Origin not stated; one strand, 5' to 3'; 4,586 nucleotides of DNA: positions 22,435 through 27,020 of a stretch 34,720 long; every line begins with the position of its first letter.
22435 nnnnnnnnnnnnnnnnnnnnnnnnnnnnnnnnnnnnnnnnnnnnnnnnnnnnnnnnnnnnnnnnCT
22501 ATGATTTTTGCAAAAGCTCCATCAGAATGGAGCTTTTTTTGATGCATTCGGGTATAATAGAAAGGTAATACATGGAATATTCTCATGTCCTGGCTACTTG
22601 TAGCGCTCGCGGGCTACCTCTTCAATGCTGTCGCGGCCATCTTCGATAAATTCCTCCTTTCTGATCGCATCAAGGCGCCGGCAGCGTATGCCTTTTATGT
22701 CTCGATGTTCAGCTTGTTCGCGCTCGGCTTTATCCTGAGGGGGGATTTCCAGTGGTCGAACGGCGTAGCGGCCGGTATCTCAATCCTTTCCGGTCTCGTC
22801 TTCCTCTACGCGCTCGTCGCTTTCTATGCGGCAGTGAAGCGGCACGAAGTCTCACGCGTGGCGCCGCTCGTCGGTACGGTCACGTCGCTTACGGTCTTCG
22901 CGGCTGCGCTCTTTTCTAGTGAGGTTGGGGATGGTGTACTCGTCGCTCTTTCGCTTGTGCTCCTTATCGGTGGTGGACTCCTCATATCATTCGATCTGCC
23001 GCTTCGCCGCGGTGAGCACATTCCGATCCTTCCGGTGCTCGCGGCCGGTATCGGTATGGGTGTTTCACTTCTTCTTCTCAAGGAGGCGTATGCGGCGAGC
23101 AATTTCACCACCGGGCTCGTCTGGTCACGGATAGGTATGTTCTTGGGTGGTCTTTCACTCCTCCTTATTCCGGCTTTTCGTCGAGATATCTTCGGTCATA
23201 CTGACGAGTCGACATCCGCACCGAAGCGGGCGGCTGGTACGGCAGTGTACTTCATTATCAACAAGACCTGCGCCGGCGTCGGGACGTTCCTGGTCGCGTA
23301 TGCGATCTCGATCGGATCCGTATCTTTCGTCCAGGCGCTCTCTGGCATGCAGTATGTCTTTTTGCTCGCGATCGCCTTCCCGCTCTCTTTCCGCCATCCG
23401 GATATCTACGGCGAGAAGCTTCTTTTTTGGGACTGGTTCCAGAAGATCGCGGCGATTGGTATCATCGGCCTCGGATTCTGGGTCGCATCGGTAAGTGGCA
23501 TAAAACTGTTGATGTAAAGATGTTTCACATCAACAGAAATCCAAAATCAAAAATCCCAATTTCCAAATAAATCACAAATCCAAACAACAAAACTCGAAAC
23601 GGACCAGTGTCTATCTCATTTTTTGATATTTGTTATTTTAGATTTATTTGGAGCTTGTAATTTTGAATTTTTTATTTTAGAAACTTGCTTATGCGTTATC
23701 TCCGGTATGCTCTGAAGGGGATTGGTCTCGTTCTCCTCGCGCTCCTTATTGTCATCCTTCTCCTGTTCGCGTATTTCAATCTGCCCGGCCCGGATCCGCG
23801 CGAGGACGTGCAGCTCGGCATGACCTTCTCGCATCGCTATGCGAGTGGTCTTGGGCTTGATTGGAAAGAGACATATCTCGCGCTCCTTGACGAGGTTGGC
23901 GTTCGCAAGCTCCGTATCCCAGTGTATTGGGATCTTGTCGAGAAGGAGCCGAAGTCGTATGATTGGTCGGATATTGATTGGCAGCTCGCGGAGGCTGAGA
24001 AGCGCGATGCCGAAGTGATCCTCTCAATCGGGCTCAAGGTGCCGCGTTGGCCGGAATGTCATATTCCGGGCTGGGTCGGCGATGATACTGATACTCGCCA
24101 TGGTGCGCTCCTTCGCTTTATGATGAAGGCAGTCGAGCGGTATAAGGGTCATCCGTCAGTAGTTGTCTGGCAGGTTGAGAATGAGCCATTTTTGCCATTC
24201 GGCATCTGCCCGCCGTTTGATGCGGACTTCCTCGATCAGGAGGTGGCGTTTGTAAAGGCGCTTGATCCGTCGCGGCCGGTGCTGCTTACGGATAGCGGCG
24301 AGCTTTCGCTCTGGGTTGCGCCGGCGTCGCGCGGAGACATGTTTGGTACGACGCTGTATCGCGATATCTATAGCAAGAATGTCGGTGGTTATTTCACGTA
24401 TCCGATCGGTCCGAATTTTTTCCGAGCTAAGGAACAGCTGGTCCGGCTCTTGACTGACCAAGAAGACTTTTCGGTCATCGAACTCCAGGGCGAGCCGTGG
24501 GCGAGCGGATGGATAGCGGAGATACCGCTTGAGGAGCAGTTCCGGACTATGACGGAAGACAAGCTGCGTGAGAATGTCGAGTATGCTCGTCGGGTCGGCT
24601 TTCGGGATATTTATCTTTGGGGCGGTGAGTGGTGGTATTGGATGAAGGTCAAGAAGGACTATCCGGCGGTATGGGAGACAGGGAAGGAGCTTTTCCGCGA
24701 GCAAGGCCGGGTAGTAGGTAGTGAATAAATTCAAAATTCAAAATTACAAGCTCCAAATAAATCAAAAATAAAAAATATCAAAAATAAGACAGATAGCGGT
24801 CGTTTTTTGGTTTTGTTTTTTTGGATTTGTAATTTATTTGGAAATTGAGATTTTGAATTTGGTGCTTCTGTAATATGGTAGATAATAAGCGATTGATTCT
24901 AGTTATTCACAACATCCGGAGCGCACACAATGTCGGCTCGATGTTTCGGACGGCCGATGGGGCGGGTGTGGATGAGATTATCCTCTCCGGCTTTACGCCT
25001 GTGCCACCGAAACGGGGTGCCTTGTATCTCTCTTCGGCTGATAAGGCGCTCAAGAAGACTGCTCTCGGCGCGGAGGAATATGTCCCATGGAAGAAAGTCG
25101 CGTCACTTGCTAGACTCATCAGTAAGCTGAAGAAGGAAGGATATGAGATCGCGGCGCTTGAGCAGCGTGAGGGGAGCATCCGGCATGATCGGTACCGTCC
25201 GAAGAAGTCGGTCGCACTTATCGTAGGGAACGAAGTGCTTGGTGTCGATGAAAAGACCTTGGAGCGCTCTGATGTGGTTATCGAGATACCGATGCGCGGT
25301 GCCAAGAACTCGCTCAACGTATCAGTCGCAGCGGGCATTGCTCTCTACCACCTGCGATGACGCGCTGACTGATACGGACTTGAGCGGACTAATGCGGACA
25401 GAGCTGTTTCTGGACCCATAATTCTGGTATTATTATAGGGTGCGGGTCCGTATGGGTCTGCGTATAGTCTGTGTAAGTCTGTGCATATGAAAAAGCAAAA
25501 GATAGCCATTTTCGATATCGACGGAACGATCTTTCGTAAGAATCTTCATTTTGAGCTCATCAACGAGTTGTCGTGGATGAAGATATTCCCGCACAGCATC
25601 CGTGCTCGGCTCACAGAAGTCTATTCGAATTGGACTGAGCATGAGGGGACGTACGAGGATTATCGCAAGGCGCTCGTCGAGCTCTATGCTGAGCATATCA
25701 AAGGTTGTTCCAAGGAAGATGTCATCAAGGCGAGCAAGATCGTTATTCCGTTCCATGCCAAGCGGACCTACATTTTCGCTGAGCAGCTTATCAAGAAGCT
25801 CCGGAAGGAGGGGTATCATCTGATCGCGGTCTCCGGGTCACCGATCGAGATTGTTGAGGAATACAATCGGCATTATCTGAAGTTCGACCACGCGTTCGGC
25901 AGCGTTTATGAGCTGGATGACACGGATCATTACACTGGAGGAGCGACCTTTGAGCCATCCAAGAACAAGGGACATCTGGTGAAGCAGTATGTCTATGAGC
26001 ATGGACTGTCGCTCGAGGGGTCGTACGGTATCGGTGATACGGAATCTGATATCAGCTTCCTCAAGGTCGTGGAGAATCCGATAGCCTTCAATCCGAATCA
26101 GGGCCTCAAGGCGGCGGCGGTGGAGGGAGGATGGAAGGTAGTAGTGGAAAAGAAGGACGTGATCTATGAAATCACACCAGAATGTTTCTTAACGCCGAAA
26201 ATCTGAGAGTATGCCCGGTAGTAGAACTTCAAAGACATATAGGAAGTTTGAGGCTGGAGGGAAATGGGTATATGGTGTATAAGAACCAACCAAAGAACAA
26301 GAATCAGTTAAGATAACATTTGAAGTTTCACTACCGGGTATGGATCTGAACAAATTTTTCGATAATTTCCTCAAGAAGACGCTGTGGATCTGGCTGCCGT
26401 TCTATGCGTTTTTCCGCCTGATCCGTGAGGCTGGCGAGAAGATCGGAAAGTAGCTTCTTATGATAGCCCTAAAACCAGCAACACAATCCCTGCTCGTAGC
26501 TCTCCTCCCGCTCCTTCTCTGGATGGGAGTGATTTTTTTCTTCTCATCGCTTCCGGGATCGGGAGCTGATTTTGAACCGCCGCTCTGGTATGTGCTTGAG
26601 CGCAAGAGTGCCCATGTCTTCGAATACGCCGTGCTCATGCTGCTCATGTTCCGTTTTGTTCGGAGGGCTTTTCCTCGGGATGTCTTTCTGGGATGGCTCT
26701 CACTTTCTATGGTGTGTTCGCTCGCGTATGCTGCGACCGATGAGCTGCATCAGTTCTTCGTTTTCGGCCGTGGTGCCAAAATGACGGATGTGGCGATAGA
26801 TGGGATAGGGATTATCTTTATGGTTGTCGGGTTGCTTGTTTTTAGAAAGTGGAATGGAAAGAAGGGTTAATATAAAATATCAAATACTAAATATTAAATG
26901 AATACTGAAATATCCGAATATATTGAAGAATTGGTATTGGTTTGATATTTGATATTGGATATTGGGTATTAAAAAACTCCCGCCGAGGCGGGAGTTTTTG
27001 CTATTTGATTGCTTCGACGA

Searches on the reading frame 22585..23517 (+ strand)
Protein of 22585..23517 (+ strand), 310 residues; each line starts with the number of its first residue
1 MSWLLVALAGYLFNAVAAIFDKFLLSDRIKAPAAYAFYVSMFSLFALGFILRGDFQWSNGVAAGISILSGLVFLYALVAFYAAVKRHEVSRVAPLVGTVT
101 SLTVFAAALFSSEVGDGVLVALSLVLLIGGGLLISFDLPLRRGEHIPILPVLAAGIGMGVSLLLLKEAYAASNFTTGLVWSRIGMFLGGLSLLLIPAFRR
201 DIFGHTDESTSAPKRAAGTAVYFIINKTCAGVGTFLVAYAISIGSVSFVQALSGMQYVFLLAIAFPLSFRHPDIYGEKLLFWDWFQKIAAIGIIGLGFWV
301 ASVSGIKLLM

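Call 10: search_protein_families(library=pfam, proteins=[window:22585-23517:+], max_evalue=0.01)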
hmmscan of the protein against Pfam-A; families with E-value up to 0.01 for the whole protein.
window:22585-23517:+ (310 aa): 1 family
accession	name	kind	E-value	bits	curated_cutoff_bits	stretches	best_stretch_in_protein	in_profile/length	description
PF00892.27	EamA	-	0.0051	17.5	28.2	0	2-135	2-134/135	EamA-like transporter family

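Call 77: find_encoding_contigs(protein=window:22585-23514:+, flank=6000, max_places=6)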
Protein window:22585-23514:+ (310 aa): 1 contig read that carries it; 1 place shown.
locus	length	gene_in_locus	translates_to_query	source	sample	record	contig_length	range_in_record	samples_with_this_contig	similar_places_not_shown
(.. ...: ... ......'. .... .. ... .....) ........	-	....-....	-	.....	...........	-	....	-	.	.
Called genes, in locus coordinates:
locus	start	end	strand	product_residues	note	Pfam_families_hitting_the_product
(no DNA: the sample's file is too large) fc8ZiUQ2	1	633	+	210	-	?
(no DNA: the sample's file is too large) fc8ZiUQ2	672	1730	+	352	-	PF01594:AI-2E_transport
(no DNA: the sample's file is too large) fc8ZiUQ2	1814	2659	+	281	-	PF01790:LGT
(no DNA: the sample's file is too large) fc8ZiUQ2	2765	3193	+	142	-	-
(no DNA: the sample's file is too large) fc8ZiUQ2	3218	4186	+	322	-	-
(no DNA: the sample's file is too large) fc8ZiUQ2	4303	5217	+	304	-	-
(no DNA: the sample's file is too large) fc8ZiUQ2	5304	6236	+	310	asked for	-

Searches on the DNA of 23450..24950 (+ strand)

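Call 39: search_rna_families(source=window, start=23450, end=24950, threshold=evalue, max_evalue=10)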
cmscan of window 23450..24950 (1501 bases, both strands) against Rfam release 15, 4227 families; matches with E-value up to 10: 8.
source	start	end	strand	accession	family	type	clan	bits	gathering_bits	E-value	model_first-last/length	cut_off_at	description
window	24741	24835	+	RF03940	MIR9563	Gene; miRNA;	-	21.7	90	0.39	1-127/127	no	MIR9563 microRNA precursor family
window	23536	23678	-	RF03940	MIR9563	Gene; miRNA;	-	20.7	90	0.68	1-127/127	no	MIR9563 microRNA precursor family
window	24742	24834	+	RF03743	MIR7696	Gene; miRNA;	-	20.4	83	0.88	1-88/88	no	MIR7696 microRNA precursor family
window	24237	24269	+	RF03953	mir-5350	Gene; miRNA;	-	18.1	90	2.3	1-74/74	no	mir-5350 microRNA precursor family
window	23677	23723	-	RF00339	snoR60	Gene; snRNA; snoRNA; CD-box;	CL00074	17.6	40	2.3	24-68/72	no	Small nucleolar RNA snoR60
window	23551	23663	-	RF04128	MIR8562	Gene; miRNA;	-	16.6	211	3.7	1-242/242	no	MIR8562 microRNA precursor family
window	24256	24303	+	RF03052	RAGATH-28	Gene; sRNA;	-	15.7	45.3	6.7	1-85/85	no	RAGATH-28 RNA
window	24348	24385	+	RF00556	L19_leader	Cis-reg; leader;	-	15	36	8.6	1-42/42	no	Ribosomal protein L19 leader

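Call 45: search_dna_similar(query=window:23520-23690:+, collection=phages, mode=distant, max_evalue=0.01)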
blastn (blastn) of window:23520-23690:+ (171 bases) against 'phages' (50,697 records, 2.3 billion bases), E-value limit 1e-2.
No match.

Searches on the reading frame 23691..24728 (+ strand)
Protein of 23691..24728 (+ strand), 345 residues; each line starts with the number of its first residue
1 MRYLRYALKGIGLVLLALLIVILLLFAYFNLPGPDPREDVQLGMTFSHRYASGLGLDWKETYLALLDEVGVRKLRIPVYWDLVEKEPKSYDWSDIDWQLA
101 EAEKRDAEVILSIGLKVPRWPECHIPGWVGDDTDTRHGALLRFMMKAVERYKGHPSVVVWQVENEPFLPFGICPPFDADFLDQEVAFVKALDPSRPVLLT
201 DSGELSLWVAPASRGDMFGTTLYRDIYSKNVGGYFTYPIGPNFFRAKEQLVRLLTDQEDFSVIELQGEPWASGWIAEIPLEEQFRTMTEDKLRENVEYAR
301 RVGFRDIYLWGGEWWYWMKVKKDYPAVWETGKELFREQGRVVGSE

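Call 10: search_protein_families(library=pfam, proteins=[window:23691-24728:+], max_evalue=0.01)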
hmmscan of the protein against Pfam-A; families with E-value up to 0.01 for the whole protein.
window:23691-24728:+ (345 aa): 3 families
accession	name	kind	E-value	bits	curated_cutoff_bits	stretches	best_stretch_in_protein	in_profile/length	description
PF02836.23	Glyco_hydro_2_C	-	1.3e-07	31.5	21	1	131-202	102-163/302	Glycosyl hydrolases family 2, TIM barrel domain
PF02449.21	Glyco_hydro_42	-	7.9e-06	25.9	21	0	144-166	116-138/376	Beta-galactosidase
PF00150.24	Cellulase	-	0.0029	17.6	23.5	1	60-167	24-131/272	Cellulase (glycosyl hydrolase family 5)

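Call 14: find_encoding_contigs(protein=window:23691-24725:+, flank=10000, max_places=10)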
Protein window:23691-24725:+ (345 aa): 1 contig read that carries it; 1 place shown.
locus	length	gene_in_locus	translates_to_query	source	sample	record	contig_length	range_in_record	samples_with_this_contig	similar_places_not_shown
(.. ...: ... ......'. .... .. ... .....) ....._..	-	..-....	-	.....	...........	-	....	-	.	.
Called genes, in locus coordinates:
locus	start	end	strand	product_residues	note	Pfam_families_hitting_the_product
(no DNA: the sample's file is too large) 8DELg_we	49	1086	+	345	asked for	PF02449:Glyco_hydro_42 (faint), PF02836:Glyco_hydro_2_C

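Call 15: find_homologous_proteins(query=window:23691-24725:+)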
Query window:23691-24725:+ (345 aa): 4496 proteins with E <= 0.001 among 8000 candidates; the best 120 are listed.
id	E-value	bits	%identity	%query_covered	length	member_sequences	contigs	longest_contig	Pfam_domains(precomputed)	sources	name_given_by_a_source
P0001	3.3e-221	752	94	98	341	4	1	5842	-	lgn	-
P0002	1.3e-208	710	88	98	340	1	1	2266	PF02449.22,PF02836.24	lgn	-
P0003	3.2e-202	689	86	98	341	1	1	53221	PF02449.22,PF02836.24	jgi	jgi:hypothetical protein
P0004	1.3e-171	589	74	96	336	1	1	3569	PF02449.22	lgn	-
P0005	8.9e-171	586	72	97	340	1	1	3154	PF00150.25,PF02449.22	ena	-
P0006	5.0e-169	580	72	98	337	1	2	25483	PF00150.25,PF02449.22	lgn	-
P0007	5.5e-169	580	72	98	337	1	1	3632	PF02449.22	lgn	-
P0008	1.2e-168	579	73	98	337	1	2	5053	PF02449.22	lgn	-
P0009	4.2e-168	577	73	98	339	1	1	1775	PF02449.22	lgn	-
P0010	7.3e-168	576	71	98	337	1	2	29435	PF02449.22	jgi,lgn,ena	-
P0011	1.1e-167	576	73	97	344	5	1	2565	PF00150.25,PF02449.22,PF02836.24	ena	-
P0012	3.1e-167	574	71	98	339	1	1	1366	PF02449.22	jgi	-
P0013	4.0e-167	574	74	91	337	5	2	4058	PF02449.22,PF02836.24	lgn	-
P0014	6.1e-167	573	72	97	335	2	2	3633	PF02449.22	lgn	-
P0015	7.1e-167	573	72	97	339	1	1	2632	PF02449.22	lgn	-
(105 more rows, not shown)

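Call 16: find_encoding_contigs(protein=P0001, flank=10000, max_places=3)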
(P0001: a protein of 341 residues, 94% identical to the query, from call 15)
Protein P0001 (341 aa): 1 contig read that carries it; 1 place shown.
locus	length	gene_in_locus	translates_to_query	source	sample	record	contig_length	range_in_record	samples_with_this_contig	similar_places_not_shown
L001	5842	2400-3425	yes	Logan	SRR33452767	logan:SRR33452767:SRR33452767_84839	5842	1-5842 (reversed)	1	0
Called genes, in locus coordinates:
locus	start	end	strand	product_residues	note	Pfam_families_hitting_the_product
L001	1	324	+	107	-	?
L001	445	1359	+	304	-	-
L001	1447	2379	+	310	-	-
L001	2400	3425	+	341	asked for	-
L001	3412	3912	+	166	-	PF00588:SpoU_methylase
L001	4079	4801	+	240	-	PF00702:Hydrolase, PF08282:Hydrolase_3 (faint), PF12710:HAD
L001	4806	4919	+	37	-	-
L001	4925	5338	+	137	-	PF04892:VanZ-LLP1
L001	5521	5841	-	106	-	?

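Call 17: find_encoding_contigs(protein=P0003, flank=10000, max_places=3)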
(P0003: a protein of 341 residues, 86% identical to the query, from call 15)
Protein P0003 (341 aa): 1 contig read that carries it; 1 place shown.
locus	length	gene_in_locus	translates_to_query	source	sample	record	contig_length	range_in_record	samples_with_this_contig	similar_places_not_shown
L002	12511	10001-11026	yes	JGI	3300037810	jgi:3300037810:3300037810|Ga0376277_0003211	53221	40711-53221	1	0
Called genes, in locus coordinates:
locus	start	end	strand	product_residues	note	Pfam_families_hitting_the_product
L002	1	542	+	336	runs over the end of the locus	PF01207:Dus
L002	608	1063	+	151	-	-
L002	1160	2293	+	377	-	PF00733:Asn_synthase (weak), PF03054:tRNA_Me_trans, PF20259:tRNA_Me_trans_M, PF20258:tRNA_Me_trans_C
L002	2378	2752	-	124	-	-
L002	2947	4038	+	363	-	PF00730:HhH-GPD, PF00633:HHH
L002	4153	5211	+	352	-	PF01594:AI-2E_transport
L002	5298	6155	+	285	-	PF01790:LGT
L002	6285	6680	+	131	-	-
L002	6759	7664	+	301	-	-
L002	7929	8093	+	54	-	-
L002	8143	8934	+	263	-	-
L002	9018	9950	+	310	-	-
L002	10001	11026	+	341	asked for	PF02836:Glyco_hydro_2_C (weak), PF02449:Glyco_hydro_42 (faint)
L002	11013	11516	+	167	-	PF00588:SpoU_methylase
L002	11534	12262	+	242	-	PF00702:Hydrolase, PF08282:Hydrolase_3 (faint), PF12710:HAD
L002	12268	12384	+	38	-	-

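Call 18: find_encoding_contigs(protein=P0002, flank=10000, max_places=3)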
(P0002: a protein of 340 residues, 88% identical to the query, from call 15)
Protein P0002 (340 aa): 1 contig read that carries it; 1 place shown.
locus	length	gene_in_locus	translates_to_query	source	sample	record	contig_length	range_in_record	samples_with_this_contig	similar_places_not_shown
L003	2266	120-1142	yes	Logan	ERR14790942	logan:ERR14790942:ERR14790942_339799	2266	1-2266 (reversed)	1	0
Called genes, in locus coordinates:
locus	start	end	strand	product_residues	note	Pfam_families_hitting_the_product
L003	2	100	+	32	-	?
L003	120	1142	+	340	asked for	PF02449:Glyco_hydro_42 (faint), PF02836:Glyco_hydro_2_C (weak)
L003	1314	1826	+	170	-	PF00588:SpoU_methylase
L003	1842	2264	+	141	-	?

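Call 35: find_related_loci(query=window:23691-24725:+, collection=metagenome_contigs, flank=6000)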
Query window:23691-24725:+ (345 aa) in metagenome_contigs; peptide patterns used: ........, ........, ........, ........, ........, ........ (x = any residue, [..] = any of these).
600 stretches matched a pattern (row limit reached: there are more); 573 encode a relative of the query (tblastn E <= 1e-3); the best 80 are kept; 80 distinct loci.
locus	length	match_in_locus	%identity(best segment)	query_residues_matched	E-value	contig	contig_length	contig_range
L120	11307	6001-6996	73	4-335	2e-165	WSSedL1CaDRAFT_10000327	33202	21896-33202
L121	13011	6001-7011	71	4-340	2e-161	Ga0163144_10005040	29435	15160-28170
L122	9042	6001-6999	68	5-337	3e-155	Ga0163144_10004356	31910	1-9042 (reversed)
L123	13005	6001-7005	67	3-337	8e-153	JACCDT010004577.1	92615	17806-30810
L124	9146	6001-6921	71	33-339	7e-150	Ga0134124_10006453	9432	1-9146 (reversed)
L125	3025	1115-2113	63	1-335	1e-150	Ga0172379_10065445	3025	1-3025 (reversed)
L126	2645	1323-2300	65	14-339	6e-152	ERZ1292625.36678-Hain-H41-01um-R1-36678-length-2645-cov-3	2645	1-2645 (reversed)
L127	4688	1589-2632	65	1-337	2e-145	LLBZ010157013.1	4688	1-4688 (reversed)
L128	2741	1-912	68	33-336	1e-148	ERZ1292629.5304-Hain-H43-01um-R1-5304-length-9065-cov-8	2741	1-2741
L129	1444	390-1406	56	1-340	2e-143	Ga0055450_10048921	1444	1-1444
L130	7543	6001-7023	58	1-339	1e-131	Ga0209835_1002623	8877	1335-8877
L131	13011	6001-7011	54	1-337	2e-129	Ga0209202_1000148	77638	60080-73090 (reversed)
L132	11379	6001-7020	54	4-344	2e-131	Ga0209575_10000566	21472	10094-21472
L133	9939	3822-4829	54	4-332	2e-123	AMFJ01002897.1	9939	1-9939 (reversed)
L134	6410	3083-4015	56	25-336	2e-122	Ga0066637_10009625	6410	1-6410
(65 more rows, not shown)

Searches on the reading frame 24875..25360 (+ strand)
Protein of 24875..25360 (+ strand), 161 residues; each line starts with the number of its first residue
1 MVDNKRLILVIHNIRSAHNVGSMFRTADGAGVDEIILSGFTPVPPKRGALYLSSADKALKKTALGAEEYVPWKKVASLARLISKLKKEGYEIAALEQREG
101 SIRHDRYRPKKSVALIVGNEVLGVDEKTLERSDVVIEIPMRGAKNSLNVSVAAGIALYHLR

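Call 10: search_protein_families(library=pfam, proteins=[window:24875-25360:+], max_evalue=0.01)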
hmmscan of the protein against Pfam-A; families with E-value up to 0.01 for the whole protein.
window:24875-25360:+ (161 aa): 1 family
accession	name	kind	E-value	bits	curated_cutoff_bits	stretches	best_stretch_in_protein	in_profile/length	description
PF00588.24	SpoU_methylase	-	3.7e-34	118.3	29.7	1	7-158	2-142/142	SpoU rRNA Methylase family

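Call 50: find_encoding_contigs(protein=window:24875-25357:+, flank=6000, max_places=6)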
Protein window:24875-25357:+ (161 aa): no gene with exactly this product is on record in the collection.

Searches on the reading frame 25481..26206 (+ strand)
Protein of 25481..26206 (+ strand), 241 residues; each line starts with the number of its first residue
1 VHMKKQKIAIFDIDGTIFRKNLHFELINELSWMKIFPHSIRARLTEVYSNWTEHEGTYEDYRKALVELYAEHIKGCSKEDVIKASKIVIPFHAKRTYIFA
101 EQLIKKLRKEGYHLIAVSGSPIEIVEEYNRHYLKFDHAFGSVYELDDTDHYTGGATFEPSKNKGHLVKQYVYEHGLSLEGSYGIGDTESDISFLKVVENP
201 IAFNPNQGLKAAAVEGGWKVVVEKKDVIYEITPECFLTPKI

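Call 10: search_protein_families(library=pfam, proteins=[window:25481-26206:+], max_evalue=0.01)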
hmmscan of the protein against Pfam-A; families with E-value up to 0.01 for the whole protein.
window:25481-26206:+ (241 aa): 4 families
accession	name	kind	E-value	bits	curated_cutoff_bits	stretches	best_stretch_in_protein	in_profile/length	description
PF12710.13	HAD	-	7.1e-19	69.4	27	1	9-195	1-189/189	haloacid dehalogenase-like hydrolase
PF00702.32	Hydrolase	-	3.5e-09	37.8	26.4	1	7-195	2-188/191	haloacid dehalogenase-like hydrolase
PF08282.18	Hydrolase_3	-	1.7e-06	28.4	20.9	1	159-212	184-238/255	haloacid dehalogenase-like hydrolase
PF24694.1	LNS2_PITM1-3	-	0.0012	19.4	27.7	0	95-192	21-108/124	PITM 1-3, LNS2 domain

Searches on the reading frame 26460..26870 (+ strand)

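Call 10: search_protein_families(library=pfam, proteins=[window:26460-26870:+], max_evalue=0.01)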
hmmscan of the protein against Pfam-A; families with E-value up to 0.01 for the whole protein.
window:26460-26870:+ (136 aa): 1 family
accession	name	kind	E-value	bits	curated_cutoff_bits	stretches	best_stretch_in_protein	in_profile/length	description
PF04892.17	VanZ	-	2.4e-12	48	30.1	1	15-128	2-125/126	VanZ like family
